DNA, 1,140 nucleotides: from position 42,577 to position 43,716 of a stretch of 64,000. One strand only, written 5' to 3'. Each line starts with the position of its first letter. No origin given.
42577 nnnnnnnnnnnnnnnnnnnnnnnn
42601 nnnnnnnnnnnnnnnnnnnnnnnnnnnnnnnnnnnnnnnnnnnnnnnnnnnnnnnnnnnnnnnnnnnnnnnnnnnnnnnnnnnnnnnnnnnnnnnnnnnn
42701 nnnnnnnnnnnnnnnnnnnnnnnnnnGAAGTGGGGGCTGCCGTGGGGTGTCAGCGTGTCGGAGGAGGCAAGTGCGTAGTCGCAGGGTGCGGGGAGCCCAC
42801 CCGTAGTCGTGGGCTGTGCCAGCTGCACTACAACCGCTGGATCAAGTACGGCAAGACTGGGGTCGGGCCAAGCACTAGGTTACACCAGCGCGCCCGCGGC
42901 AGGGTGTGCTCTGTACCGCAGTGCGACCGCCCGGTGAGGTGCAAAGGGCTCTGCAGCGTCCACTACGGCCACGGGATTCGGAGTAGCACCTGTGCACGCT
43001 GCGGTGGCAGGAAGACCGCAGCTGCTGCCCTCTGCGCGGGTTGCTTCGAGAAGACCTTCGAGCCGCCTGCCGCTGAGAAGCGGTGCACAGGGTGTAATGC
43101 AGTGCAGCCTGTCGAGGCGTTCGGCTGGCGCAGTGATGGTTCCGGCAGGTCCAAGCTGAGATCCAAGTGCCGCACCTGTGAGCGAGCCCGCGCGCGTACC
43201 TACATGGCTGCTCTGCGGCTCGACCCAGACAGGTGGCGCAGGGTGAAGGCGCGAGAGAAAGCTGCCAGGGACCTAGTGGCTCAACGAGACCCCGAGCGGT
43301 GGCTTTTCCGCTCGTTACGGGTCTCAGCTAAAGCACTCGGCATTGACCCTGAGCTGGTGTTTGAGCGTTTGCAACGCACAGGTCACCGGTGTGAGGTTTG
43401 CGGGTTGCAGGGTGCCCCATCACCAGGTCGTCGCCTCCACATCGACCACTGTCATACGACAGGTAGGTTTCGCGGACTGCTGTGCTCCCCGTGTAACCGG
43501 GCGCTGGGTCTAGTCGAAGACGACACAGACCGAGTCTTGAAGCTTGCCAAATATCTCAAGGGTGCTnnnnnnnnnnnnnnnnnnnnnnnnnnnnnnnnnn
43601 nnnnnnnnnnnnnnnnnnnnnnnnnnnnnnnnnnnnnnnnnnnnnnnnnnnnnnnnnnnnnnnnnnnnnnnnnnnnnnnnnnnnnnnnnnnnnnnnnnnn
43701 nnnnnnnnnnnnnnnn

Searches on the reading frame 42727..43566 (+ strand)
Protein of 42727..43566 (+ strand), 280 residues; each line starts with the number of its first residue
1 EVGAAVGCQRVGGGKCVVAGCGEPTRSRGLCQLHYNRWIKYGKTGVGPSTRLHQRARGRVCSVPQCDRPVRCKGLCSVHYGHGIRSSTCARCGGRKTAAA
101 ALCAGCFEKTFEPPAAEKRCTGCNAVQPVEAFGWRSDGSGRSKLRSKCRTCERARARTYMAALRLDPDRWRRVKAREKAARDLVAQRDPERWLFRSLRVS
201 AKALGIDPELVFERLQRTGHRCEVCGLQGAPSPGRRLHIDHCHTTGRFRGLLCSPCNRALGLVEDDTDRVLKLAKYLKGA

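Call 76: search_protein_families(library=pfam, proteins=[window:42727-43566:+], max_evalue=0.01)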
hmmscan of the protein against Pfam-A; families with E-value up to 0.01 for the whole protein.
window:42727-43566:+ (280 aa): 1 family
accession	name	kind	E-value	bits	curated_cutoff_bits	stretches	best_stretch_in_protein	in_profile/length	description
PF02945.21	Endonuclease_7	-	2.4e-17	63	23.6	1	216-278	20-81/82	Recombination endonuclease VII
